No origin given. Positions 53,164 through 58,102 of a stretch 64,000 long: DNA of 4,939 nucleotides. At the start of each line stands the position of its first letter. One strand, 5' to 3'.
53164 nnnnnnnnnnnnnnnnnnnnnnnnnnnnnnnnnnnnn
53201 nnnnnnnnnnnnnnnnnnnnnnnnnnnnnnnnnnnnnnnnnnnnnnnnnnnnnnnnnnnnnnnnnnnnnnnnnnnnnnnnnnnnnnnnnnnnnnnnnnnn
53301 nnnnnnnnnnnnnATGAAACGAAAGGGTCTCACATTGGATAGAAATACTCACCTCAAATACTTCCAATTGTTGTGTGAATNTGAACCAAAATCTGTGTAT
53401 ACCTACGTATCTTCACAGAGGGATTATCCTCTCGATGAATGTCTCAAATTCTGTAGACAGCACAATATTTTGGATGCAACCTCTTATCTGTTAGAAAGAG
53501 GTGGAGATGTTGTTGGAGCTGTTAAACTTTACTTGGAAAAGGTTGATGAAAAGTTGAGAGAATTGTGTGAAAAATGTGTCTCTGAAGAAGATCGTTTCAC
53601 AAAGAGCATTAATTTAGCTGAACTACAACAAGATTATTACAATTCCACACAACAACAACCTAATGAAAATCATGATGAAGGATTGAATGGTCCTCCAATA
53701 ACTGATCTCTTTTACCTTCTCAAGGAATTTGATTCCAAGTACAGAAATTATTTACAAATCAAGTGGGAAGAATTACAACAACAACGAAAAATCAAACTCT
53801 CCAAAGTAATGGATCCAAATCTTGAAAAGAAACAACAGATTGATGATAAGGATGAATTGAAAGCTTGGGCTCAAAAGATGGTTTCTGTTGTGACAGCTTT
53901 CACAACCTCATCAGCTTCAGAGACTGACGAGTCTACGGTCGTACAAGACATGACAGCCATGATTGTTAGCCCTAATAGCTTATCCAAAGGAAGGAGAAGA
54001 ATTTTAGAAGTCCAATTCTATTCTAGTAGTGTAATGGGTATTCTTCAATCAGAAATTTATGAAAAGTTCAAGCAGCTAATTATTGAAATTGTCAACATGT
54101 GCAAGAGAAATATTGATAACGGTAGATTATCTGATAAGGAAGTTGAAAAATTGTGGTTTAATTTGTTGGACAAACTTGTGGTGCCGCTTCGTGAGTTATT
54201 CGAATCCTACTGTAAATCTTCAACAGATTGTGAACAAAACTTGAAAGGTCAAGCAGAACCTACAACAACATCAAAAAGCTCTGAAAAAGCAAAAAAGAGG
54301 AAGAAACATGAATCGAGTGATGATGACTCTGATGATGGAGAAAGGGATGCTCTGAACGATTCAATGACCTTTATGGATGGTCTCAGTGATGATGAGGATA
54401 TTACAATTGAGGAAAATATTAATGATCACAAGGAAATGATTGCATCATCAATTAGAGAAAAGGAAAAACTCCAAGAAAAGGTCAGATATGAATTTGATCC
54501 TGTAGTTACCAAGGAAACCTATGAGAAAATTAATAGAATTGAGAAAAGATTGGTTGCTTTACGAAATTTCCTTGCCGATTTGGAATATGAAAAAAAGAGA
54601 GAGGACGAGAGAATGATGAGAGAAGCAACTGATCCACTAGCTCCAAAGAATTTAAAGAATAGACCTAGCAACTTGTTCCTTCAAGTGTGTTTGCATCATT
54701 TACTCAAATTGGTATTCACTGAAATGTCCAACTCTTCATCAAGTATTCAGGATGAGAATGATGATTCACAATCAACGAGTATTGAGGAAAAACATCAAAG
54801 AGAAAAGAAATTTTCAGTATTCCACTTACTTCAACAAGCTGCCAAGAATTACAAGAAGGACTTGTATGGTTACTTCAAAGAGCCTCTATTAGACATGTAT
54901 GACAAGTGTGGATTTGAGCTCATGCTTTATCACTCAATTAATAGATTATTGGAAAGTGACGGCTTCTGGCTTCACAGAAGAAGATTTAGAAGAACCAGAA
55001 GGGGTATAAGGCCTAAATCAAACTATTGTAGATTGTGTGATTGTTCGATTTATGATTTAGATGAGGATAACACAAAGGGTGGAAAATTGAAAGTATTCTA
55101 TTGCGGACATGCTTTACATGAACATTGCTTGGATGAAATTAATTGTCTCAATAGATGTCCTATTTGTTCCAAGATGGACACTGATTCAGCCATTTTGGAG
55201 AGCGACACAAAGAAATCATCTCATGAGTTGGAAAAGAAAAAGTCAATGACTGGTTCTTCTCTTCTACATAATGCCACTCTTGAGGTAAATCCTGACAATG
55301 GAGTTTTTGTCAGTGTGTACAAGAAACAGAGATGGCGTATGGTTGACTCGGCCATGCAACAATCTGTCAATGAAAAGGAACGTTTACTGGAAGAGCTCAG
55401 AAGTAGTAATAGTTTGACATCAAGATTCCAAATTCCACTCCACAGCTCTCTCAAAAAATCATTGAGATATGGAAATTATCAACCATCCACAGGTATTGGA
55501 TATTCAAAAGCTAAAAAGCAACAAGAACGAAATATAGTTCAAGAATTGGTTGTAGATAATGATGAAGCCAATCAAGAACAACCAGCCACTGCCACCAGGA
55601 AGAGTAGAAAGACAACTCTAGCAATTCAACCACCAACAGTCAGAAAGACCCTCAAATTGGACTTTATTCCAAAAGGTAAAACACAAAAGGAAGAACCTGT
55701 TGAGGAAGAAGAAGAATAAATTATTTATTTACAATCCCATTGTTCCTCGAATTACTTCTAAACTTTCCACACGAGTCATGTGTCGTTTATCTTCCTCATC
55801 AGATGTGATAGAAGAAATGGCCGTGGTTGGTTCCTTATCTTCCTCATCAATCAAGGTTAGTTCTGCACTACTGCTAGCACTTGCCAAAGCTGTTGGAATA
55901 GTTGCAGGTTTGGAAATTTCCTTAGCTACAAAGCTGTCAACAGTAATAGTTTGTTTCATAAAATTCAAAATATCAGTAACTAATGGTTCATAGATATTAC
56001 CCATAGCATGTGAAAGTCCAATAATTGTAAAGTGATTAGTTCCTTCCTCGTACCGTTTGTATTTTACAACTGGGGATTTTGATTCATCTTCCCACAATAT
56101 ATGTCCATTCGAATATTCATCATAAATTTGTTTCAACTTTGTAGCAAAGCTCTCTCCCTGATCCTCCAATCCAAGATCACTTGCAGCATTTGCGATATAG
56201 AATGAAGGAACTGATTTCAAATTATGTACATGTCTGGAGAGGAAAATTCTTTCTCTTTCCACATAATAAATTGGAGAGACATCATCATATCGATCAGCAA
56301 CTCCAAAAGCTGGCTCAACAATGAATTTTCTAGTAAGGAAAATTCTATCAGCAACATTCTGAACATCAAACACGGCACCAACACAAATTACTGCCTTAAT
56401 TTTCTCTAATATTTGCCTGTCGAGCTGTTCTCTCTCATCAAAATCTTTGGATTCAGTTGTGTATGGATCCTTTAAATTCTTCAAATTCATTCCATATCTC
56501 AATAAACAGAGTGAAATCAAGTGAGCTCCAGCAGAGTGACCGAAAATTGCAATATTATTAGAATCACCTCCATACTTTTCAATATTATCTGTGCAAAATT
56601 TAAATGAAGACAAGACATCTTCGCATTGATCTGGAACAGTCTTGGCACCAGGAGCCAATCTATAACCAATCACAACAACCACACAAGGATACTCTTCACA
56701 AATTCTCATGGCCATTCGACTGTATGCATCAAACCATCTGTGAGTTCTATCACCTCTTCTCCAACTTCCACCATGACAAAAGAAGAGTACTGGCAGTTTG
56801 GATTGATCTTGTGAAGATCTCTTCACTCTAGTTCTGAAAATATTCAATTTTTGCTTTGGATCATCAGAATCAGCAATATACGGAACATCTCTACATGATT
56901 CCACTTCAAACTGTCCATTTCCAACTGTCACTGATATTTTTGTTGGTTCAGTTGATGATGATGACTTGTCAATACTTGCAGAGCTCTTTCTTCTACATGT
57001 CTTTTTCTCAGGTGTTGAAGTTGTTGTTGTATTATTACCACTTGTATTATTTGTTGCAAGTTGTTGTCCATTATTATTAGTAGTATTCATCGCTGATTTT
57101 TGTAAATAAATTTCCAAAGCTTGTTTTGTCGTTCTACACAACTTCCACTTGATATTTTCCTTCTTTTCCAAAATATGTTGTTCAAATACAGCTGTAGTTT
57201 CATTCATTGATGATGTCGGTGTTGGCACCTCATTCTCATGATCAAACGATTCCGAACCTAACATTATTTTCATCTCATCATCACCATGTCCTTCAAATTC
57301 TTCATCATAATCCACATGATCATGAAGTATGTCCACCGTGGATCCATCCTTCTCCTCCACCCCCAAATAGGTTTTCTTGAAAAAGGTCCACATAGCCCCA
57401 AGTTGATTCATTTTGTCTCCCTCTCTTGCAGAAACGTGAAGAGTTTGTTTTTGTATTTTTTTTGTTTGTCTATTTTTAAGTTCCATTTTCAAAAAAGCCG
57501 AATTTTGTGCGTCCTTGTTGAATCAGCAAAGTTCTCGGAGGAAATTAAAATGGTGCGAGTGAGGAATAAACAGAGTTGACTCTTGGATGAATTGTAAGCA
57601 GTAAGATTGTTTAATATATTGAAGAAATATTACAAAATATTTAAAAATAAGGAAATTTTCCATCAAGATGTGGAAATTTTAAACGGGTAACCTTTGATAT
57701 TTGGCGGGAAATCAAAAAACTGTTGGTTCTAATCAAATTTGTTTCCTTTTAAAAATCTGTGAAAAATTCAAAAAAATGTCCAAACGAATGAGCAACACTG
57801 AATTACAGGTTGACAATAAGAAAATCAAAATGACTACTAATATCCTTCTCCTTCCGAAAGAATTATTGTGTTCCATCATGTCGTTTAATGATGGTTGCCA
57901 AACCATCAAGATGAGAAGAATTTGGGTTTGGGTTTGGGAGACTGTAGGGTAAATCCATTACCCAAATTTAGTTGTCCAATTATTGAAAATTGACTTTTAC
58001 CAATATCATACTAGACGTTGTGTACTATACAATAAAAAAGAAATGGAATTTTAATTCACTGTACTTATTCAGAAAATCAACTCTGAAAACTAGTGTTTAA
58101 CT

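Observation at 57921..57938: Interstitial (TTTGGG)3 exactly at the boundary between the last gene and the AT-rich subtelomere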

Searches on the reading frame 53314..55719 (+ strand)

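Call 6: search_protein_families(library=pfam, proteins=[window:53314-55719:+], max_evalue=1)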
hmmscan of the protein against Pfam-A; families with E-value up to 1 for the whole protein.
window:53314-55719:+ (801 aa): 13 families
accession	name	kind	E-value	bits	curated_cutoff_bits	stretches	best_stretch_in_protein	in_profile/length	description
PF23556.1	TPR_Vps41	-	1.3e-05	25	27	1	15-78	220-283/333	Vps41 TPR-like region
PF23555.2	zf-RING_Vps41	-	0.003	17.6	30.3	1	571-610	2-39/52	Vps41 C-terminal RING finger domain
PF11642.13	Blo-t-5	-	0.0047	17.3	24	1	383-437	5-60/119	Mite allergen Blo t 5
PF23413.1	zf_RING_Vps8_fungal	-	0.011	16.5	27.4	1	588-608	36-56/58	Vps8 RING zinc finger, fungal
PF13639.12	zf-RING_2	-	0.012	16.3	27.3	1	587-618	15-43/44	Ring finger domain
PF25066.1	TPR_VPS8_2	-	0.039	13.9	26.2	1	273-318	50-95/194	VPS8-like, TPR-like repeats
PF16678.12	UBA_HOIP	-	0.052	13.9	22.4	1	56-101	79-124/152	HOIP UBA domain pair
PF06299.18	DUF1045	-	0.077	13.4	24.3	1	42-108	20-83/159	Protein of unknown function (DUF1045)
PF13923.12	zf-C3HC4_2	-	0.082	13.2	27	1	593-618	14-40/40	Zinc finger, C3HC4 type (RING finger)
PF12678.13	zf-rbx1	-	0.3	11.8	31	1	592-618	27-54/55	RING-H2 zinc finger domain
PF04930.20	FUN14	-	0.33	11.8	22.5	1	143-198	38-86/92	FUN14 family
PF14634.12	zf-RING_5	-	0.68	10.4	27.9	1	590-620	13-43/43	zinc-RING finger domain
PF25445.1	CCHC_ZFPM2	-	0.81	10.1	27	0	569-598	5-30/38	ZFPM2-like CCHC zinc finger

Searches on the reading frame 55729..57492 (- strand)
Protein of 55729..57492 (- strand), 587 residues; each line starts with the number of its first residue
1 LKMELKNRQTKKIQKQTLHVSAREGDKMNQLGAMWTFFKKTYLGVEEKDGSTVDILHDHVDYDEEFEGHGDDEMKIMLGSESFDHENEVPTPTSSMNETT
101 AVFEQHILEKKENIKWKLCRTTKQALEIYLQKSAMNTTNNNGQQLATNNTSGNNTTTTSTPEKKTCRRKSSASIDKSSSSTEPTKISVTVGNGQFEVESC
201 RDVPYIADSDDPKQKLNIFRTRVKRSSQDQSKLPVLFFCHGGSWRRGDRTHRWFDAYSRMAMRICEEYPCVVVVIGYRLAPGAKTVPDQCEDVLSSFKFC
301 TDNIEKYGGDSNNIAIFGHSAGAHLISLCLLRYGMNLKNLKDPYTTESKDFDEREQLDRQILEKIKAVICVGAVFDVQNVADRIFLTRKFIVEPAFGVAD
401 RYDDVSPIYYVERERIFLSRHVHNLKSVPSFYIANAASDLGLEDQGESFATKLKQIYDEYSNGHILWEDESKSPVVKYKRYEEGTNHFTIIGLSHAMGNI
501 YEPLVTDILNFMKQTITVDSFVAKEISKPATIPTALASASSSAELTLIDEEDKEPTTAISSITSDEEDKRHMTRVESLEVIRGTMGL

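Call 6: search_protein_families(library=pfam, proteins=[window:55729-57492:-], max_evalue=1)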
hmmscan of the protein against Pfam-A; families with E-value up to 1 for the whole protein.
window:55729-57492:- (587 aa): 4 families
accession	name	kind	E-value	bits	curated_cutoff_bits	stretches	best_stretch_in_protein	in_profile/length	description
PF20434.5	BD-FAE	-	1e-19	71.4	26.8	1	227-414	7-188/215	BD-FAE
PF07859.19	Abhydrolase_3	-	1.6e-17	64.4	25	1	236-455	1-191/210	alpha/beta hydrolase fold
PF00135.34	COesterase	-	1.2e-14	54.7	27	1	216-331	88-202/515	Carboxylesterase family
PF10342.15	Kre9_KNH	-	0.26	12.5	24.6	1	110-160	12-62/94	Kre9/KNH-like N-terminal Ig-like domain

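Call 8: find_encoding_contigs(protein=window:55729-57411:-, flank=10000, max_places=6)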
Protein window:55729-57411:- (560 aa): no gene with exactly this product is on record in the collection.

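Call 10: find_homologous_proteins(query=window:55729-57411:-)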
Query window:55729-57411:- (560 aa): 17 proteins with E <= 0.001 among 5330 candidates.
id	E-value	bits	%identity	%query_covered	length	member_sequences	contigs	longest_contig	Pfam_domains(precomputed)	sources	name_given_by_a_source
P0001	0.0e+0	1281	100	100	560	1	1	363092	PF00135.35,PF07859.20,PF20434.6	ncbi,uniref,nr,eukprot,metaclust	ncbi:predicted protein [Naegleria gruberi]|uniref:Predicted protein n=1 Tax=Naegleria gruberi TaxID=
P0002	1.2e-166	574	53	90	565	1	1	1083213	PF00135.35,PF07859.20,PF20434.6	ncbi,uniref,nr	ncbi:hypothetical protein C9374_003603 [Naegleria lovaniensis]|uniref:BD-FAE-like domain-containing 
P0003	5.0e-163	562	51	92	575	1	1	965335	PF00135.35,PF07859.20,PF20434.6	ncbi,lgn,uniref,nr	ncbi:hypothetical protein FDP41_011586 [Naegleria fowleri]|uniref:BD-FAE-like domain-containing prot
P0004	1.1e-85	307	45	59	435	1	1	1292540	PF00135.35,PF07859.20,PF20434.6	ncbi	ncbi:hypothetical protein ABK040_008799 [Willaertia magna]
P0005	8.8e-18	82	32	38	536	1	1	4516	PF00135.35,PF07859.20,PF20434.6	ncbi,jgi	jgi:acetyl esterase/lipase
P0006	1.4e-15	75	30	40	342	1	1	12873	PF00135.35,PF00326.28,PF07859.20,PF12697.14,PF20434.6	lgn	-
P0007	2.3e-15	74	38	23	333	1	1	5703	PF00135.35,PF00326.28,PF07859.20,PF12697.14,PF12146.16,PF20434.6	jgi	jgi:acetyl esterase/lipase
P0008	6.7e-13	66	27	46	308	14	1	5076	PF00135.35,PF00326.28,PF07859.20,PF12697.14,PF07224.18,PF20434.6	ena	-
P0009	8.9e-13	66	42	18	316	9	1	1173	PF00135.35,PF07859.20,PF20434.6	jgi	jgi:acetyl esterase/lipase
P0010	6.5e-12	63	31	48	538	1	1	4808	PF00135.35,PF00326.28,PF07859.20,PF12697.14,PF07224.18,PF20434.6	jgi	-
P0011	4.9e-11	60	31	23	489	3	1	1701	PF00135.35,PF07859.20,PF20434.6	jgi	-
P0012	8.7e-11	59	30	33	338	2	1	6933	PF00135.35,PF07859.20,PF20434.6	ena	-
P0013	7.3e-9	53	36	24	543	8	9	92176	PF00135.35,PF00326.28,PF07859.20,PF20434.6,PF11697.14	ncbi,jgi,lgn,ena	jgi:acetyl esterase/lipase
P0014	7.1e-8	50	27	39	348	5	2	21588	PF00135.35,PF00326.28,PF07859.20,PF12697.14,PF12146.16,PF20434.6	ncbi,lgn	-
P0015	6.8e-7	47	32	23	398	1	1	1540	PF00135.35,PF07859.20,PF20434.6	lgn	-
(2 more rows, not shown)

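Call 12: find_encoding_contigs(protein=P0001, flank=10000, max_places=6)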
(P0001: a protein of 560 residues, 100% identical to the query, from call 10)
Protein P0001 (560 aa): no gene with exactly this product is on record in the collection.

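Call 18: find_encoding_contigs(protein=P0003, flank=10000, max_places=4)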
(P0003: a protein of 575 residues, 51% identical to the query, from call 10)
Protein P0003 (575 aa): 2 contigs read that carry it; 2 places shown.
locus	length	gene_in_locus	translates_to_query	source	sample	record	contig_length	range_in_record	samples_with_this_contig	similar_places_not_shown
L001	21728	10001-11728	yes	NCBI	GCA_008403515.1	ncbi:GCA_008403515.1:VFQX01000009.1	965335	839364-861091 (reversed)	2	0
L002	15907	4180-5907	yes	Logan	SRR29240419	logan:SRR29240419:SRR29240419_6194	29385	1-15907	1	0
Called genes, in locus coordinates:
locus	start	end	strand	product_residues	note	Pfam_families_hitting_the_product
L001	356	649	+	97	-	PF13475:DUF4116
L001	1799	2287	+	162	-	PF10241:KxDL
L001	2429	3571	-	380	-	-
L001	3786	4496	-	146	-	PF00085:Thioredoxin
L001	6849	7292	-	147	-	PF12678:zf-rbx1 (weak), PF00097:zf-C3HC4 (weak), PF13639:zf-RING_2, PF13923:zf-C3HC4_2 (weak), PF14634:zf-RING_5 (weak)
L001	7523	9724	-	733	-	-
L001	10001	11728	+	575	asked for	PF00135:COesterase, PF20434:BD-FAE, PF07859:Abhydrolase_3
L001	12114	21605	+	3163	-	PF25024:EGF_TEN (faint)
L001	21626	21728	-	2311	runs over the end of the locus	PF23410:Beta-prop_VPS8, PF12816:TPR_Vps8, PF23556:TPR_Vps41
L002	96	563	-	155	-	-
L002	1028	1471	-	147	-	PF12678:zf-rbx1 (weak), PF00097:zf-C3HC4 (weak), PF13639:zf-RING_2, PF13923:zf-C3HC4_2 (weak), PF14634:zf-RING_5 (weak)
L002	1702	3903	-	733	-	-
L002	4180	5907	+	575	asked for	PF00135:COesterase, PF20434:BD-FAE, PF07859:Abhydrolase_3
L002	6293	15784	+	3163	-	PF25024:EGF_TEN (faint)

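Call 28: find_encoding_contigs(protein=window:55729-57486:-, flank=10000, max_places=10)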
Protein window:55729-57486:- (585 aa): no gene with exactly this product is on record in the collection.

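Call 52: find_encoding_contigs(protein=P0002, flank=10000, max_places=2)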
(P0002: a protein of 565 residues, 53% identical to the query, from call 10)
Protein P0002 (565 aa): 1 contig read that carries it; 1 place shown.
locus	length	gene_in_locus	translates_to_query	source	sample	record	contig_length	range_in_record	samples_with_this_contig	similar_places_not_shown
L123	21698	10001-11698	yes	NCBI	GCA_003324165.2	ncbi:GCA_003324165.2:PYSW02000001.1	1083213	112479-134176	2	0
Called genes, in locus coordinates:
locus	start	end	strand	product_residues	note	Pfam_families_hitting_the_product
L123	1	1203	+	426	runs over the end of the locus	-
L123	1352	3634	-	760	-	-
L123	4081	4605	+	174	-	PF10241:KxDL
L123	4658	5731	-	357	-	-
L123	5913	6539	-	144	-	PF00085:Thioredoxin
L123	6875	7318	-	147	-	PF12678:zf-rbx1, PF00097:zf-C3HC4 (weak), PF13445:zf-RING_UBOX (weak), PF13639:zf-RING_2, PF13923:zf-C3HC4_2 (weak), PF14634:zf-RING_5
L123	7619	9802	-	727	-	-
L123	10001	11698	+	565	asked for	PF00135:COesterase, PF07859:Abhydrolase_3, PF20434:BD-FAE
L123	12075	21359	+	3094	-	-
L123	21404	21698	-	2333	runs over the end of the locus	-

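Call 53: find_encoding_contigs(protein=P0004, flank=10000, max_places=2)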
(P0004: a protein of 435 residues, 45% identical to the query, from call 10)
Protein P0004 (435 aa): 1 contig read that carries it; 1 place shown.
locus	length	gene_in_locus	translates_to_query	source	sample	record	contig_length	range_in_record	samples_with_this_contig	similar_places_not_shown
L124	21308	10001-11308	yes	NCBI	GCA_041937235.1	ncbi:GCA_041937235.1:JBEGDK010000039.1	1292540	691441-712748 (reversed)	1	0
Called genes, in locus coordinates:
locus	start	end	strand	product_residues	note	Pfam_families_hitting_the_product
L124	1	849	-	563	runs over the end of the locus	PF00248:Aldo_ket_red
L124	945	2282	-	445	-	-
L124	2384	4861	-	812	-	PF03635:Vps35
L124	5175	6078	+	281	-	PF08071:RS4NT, PF00900:Ribosomal_S4e, PF16121:40S_S4_C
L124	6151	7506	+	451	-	-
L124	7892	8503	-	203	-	-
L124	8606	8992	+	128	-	-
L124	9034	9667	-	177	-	PF00025:Arf, PF09439:SRPRB, PF00071:Ras, PF01926:MMR_HSR1 (weak), PF04670:Gtr1_RagA, PF08477:Roc, PF00503:G-alpha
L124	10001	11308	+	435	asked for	PF00135:COesterase, PF20434:BD-FAE, PF07859:Abhydrolase_3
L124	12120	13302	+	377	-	-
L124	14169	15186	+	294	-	-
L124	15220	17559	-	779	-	PF00149:Metallophos, PF04152:Mre11_DNA_bind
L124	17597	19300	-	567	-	PF25448:DUF7897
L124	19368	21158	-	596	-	PF07690:MFS_1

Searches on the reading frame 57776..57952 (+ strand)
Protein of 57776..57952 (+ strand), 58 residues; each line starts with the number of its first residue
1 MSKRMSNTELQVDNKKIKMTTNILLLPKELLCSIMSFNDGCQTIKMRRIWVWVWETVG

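Call 6: search_protein_families(library=pfam, proteins=[window:57776-57949:+], max_evalue=1)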
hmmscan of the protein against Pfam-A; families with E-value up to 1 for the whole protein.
seq(58 aa): 1 family
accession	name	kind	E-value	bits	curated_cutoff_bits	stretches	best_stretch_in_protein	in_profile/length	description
PF11184.13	DUF2969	-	0.1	13.4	25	1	1-35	1-36/71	Protein of unknown function (DUF2969)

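Call 26: find_homologous_proteins(query=window:57776-57949:+, max_evalue=10)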
Query seq(58 aa): no candidate shares three 5-residue words with the query. No homologue found.

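Call 29: find_encoding_contigs(protein=window:57776-57952:+, flank=10000, max_places=10)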
Protein window:57776-57952:+ (58 aa): no gene with exactly this product is on record in the collection.

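Call 38: search_protein_representatives(protein=window:57776-57949:+)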
Query: 58 residues. Proteins with E-value up to 0.001 (for the whole library): 0; up to 1e-10: 0; up to 1e-30: 0. The best 0 are listed.
